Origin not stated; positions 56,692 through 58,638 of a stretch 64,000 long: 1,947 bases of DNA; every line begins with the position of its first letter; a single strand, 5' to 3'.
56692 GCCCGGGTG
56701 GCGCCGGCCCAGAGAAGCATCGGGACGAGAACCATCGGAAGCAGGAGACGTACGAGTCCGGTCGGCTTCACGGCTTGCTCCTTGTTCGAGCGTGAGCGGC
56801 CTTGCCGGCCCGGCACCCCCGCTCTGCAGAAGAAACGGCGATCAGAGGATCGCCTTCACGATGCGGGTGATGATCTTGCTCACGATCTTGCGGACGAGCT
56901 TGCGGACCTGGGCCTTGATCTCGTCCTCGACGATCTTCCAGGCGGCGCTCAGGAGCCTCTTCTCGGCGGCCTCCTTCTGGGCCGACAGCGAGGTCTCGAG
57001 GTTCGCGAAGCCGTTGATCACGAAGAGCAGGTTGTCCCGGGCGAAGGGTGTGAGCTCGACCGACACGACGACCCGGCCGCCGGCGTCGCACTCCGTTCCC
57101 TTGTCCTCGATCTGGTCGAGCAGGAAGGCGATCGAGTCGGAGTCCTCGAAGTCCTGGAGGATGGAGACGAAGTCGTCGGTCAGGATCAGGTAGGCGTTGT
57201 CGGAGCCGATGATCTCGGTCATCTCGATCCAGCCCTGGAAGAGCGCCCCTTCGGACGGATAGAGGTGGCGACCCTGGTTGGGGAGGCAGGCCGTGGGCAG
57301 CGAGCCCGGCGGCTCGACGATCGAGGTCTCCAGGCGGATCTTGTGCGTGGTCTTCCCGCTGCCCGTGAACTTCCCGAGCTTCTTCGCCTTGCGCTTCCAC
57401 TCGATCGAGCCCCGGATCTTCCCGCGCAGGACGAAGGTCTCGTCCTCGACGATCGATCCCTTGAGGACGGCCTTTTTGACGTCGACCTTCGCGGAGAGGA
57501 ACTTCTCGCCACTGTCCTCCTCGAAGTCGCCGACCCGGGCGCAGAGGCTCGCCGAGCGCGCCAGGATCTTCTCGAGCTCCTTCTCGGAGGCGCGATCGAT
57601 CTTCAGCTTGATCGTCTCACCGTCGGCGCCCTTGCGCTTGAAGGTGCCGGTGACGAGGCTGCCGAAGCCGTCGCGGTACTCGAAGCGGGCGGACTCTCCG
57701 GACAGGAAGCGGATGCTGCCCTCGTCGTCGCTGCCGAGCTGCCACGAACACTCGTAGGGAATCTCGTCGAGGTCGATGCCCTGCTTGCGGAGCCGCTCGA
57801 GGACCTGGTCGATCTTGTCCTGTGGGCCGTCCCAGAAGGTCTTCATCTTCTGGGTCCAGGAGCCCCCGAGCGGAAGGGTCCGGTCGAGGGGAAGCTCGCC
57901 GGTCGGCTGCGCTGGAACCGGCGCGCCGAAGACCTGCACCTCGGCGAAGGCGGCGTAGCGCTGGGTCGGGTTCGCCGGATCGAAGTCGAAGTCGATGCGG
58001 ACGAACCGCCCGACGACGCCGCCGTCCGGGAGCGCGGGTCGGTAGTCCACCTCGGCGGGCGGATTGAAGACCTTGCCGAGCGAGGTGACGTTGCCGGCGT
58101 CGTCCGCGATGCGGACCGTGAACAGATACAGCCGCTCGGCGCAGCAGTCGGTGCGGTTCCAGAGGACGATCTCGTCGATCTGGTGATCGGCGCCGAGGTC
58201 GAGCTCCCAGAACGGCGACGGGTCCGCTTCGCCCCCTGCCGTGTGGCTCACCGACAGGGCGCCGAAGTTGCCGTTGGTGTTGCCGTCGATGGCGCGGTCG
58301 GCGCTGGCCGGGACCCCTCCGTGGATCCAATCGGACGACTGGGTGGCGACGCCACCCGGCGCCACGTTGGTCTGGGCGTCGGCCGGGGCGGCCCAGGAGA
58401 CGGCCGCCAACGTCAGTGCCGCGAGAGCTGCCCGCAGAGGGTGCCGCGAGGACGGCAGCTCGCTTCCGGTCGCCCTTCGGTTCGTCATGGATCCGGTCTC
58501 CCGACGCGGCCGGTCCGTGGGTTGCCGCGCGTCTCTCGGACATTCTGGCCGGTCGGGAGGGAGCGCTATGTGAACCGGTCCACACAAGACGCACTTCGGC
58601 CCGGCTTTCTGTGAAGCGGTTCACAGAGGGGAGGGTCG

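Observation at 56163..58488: Secreted F-type-lectin protein with a cationic amphipathic C-terminal helix, plus a small paralogous secreted partner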

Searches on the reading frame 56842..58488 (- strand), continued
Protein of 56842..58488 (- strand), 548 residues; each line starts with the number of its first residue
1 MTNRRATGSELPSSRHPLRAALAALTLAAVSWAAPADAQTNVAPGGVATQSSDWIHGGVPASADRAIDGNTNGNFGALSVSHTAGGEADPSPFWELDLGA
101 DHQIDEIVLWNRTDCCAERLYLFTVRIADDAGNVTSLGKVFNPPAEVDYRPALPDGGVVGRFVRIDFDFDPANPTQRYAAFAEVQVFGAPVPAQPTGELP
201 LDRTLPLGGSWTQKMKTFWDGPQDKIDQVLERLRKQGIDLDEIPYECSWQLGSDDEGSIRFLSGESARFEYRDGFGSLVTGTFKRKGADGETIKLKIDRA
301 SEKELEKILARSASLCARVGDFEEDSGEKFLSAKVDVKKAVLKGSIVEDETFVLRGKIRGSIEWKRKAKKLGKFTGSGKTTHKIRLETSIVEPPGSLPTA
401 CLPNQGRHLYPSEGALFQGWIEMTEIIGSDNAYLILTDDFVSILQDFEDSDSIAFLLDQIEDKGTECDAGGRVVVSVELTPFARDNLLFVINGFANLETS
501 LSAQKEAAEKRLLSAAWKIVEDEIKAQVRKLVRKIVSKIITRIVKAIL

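Call 72: fold_search(model_id=the predicted structure, library=viral)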
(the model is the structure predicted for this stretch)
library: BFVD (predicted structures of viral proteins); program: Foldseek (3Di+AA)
matches with E <= 10: 941; with E <= 0.001: 13
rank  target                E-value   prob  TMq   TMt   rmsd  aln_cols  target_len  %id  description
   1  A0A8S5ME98            2.1e-05  0.99  0.14  0.09  23.9       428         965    9  F5/8 type C domain [Siphoviridae sp. ctYh54]
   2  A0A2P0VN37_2          2.9e-05  0.97  0.15  0.11  26.5       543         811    9  Concanavalin A-like lectin/glucanase domain-containing protein [Tetraselmis virus 1]
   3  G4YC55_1              3.4e-05  0.95  0.15  0.07  29.5       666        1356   10  (no name in the UniProt tables at hand)
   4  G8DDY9                8.1e-05  1.00  0.14  0.06   8.2       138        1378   13  (no name in the UniProt tables at hand)
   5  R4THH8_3              1.8e-04  1.00  0.14  0.07   5.8       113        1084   16  (no name in the UniProt tables at hand)
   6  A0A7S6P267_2          2.4e-04  0.84  0.15  0.07  33.3       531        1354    9  (no name in the UniProt tables at hand)
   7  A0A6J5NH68            2.6e-04  0.87  0.13  0.07  25.2       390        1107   10  Uncharacterized protein [uncultured Caudovirales phage]
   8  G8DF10                4.4e-04  1.00  0.14  0.29  19.3       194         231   14  (no name in the UniProt tables at hand)
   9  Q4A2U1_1              4.9e-04  0.72  0.15  0.06  27.4       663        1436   10  Putative membrane protein [Emiliania huxleyi virus 86 (isolate United Kingdom/English Channel/1999)]
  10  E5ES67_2              6.0e-04  0.94  0.14  0.09  19.9       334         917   10  (no name in the UniProt tables at hand)
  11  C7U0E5                7.0e-04  0.97  0.17  0.26  28.0       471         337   10  (no name in the UniProt tables at hand)
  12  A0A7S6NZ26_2          8.6e-04  0.92  0.16  0.08  22.0       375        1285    8  (no name in the UniProt tables at hand)
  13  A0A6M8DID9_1          8.6e-04  0.91  0.13  0.09  28.6       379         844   10  (no name in the UniProt tables at hand)
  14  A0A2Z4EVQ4            1.1e-03  0.14  0.08  0.06  29.9       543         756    8  (no name in the UniProt tables at hand)
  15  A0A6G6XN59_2          1.2e-03  0.84  0.16  0.07  23.6       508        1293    9  (no name in the UniProt tables at hand)
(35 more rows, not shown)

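Call 74: find_encoding_contigs(protein=P0001, flank=10000, max_places=2)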
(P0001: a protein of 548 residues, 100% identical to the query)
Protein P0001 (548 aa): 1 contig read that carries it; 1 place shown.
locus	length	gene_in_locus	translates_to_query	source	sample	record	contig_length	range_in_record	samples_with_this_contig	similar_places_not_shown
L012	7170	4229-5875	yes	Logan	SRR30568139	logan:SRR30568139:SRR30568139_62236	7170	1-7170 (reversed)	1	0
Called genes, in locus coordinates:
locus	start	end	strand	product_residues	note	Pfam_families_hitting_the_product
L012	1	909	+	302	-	?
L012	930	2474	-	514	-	PF07695:7TMR-DISM_7TM, PF00211:Guanylate_cyc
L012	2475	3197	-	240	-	-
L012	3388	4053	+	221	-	PF00027:cNMP_binding, PF13545:HTH_Crp_2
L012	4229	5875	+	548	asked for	PF00754:F5_F8_type_C, PF22633:F5_F8_type_C_2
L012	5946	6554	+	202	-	-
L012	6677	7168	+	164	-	?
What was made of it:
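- Checked: An independent gene call also gives 202 aa (call 74).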

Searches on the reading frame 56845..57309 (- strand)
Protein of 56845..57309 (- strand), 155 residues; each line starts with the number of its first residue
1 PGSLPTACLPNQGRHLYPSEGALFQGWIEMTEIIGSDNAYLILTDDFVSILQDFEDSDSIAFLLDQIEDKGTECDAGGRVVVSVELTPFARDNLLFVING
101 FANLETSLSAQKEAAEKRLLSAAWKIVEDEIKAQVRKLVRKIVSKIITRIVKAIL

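Call 54: search_solved_structures(query=A4, max_evalue=10)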
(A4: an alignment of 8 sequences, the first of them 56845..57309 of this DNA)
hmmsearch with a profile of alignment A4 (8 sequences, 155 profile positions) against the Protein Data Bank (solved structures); distinct sequences matched with E-value up to 10: 21.
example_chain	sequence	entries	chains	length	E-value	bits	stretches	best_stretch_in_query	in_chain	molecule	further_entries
8gji_A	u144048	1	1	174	0.16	15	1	83-142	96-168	GCG binder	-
6xu6_DA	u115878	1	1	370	0.17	14.9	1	40-114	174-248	LP04564p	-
8hvr_H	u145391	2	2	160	0.38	13.8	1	15-44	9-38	Putative transcriptional factor regulator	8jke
8c5y_A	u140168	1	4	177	0.4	13.7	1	78-146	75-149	Replication factor A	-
9mse_M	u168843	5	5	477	1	12.4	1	45-129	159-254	RNA polymerase sigma-54 factor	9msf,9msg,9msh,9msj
8aas_A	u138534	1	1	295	1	12.4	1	78-146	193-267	Replication factor A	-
8f1i_M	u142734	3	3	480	1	12.4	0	45-129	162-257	RNA polymerase sigma-54 factor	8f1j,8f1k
4xku_A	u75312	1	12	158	1.1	12.3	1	33-73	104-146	Bacterioferritin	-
6r17_A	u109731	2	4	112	1.2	12.2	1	93-144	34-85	Synaptonemal complex central element protein 2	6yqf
8uzp_M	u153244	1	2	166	1.2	12.1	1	80-140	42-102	stem_mimetic_01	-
8aaj_A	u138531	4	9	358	1.3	12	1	78-146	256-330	Replication factor A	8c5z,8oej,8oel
6e6a_B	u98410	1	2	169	1.3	12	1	42-137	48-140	Inclusion membrane protein A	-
3szr_A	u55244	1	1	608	1.4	11.9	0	74-147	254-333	Interferon-induced GTP-binding protein Mx1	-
3zys_B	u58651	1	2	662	1.7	11.6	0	74-147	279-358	INTERFERON-INDUCED GTP-BINDING PROTEIN MX1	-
8red_M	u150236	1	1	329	2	11.5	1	39-130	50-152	RNA polymerase sigma-54 factor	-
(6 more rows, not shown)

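Call 69: search_protein_families(library=pfam, proteins=[window:56845-57309:-], max_evalue=10)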
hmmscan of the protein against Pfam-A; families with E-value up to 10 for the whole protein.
window:56845-57309:- (155 aa): 0 families
